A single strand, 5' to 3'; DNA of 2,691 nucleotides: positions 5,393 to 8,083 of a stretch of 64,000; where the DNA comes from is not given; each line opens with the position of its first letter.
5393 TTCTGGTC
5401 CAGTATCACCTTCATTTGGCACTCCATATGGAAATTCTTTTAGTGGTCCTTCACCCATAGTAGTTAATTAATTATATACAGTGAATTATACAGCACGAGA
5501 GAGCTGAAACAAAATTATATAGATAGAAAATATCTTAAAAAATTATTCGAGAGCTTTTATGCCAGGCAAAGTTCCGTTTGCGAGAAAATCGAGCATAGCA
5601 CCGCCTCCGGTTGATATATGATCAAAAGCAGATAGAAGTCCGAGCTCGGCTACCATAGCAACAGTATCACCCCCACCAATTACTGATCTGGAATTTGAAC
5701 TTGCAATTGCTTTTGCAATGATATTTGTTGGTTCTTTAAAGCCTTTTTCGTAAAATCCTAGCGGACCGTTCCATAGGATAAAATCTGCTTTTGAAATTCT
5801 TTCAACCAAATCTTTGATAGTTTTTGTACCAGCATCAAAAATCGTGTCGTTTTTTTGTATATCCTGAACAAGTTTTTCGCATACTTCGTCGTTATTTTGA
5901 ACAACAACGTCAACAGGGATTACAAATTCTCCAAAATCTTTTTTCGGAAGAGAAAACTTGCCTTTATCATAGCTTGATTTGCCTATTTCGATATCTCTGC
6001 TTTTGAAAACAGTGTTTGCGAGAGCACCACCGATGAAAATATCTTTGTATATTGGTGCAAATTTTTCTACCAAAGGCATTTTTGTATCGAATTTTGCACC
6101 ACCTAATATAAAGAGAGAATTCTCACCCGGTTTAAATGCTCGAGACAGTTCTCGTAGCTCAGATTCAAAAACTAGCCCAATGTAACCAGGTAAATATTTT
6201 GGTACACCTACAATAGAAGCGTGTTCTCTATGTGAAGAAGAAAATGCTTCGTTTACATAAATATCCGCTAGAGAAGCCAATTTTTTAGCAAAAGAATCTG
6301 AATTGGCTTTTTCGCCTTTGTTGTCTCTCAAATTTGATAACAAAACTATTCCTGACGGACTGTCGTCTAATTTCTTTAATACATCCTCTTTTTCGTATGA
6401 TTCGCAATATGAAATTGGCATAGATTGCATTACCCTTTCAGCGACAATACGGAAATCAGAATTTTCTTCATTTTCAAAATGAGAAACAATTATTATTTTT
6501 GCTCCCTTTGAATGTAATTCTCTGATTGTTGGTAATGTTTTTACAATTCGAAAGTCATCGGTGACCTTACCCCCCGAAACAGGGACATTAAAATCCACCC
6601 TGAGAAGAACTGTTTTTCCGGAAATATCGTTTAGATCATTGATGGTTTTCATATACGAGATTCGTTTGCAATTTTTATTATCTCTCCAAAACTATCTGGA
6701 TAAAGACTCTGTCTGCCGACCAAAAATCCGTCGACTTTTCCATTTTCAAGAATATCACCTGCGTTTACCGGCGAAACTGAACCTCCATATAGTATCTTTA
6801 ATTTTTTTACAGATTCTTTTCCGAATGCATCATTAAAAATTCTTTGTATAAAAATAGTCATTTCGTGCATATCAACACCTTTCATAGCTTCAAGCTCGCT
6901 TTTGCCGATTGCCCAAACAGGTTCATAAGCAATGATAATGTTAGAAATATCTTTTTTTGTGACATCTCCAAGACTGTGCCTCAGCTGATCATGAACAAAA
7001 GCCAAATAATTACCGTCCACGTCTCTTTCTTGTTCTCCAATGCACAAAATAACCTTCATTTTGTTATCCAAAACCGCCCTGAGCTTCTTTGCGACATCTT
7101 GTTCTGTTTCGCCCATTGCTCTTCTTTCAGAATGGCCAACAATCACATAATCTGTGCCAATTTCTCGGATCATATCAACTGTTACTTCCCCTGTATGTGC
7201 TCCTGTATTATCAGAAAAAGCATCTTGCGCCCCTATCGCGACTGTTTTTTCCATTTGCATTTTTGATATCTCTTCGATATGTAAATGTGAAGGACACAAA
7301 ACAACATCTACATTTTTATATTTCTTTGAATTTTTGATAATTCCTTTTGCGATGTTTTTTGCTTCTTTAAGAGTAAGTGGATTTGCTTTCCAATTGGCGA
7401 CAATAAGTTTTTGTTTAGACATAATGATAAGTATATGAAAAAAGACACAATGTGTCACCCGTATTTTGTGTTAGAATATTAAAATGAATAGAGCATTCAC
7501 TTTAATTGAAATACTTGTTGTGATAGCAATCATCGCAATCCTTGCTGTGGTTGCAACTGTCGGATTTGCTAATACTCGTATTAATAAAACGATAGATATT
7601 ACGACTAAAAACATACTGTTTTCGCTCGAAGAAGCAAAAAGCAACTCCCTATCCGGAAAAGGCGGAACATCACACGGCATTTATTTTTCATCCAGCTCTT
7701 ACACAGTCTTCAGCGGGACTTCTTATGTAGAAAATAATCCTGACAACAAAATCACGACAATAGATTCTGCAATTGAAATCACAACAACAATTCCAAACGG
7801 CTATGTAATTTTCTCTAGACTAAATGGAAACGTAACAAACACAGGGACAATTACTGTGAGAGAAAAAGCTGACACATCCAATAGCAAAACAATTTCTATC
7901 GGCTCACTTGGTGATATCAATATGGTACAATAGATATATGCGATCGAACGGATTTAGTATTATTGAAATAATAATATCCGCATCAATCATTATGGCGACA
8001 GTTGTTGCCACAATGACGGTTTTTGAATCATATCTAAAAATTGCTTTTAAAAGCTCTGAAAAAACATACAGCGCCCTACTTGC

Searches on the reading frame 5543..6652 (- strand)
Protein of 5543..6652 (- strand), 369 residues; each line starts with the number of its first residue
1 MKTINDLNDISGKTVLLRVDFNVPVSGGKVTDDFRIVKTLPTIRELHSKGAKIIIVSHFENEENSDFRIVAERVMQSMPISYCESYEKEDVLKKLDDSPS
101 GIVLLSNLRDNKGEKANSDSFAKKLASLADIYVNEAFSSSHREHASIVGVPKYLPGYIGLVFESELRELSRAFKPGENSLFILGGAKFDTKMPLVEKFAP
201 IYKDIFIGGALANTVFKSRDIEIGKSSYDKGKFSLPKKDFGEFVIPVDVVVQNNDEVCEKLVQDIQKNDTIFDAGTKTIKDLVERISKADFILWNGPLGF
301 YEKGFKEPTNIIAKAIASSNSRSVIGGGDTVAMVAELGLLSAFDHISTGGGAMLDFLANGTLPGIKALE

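Call 17: search_protein_families(library=pfam, proteins=[window:5543-6652:-], max_evalue=0.001)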
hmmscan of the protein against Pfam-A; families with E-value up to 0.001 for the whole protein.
window:5543-6652:- (369 aa): 1 family
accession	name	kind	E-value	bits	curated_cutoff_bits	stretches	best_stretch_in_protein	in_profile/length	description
PF00162.24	PGK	-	3.8e-99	332.7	27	1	5-358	2-377/379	Phosphoglycerate kinase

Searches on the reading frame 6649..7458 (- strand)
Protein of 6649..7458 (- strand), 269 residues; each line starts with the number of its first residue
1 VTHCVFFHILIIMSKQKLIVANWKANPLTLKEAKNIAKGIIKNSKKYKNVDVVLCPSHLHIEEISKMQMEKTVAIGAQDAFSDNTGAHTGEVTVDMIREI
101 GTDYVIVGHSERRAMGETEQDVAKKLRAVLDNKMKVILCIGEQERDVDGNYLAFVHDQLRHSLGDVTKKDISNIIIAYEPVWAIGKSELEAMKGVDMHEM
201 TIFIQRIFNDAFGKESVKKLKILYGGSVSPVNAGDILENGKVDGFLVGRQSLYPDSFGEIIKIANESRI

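Call 17: search_protein_families(library=pfam, proteins=[window:6649-7458:-], max_evalue=0.001)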
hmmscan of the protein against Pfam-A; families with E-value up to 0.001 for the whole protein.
window:6649-7458:- (269 aa): 1 family
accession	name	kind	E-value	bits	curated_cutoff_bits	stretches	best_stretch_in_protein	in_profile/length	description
PF00121.24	TIM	-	7.3e-71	239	20.1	1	17-263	1-244/245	Triosephosphate isomerase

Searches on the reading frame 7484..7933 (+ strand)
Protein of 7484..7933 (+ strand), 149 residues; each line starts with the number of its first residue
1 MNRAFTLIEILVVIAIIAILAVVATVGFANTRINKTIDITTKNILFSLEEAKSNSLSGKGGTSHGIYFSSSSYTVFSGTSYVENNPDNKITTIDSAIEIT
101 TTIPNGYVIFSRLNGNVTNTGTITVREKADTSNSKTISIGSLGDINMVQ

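Call 22: search_protein_families(library=pfam, proteins=[window:7484-7933:+], max_evalue=0.001)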
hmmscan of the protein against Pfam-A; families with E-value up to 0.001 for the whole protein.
window:7484-7933:+ (149 aa): 1 family
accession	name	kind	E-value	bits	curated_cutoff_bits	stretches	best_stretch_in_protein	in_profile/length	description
PF07963.17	N_methyl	-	4.2e-07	29.7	21.2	1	2-24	4-26/27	Prokaryotic N-terminal methylation motif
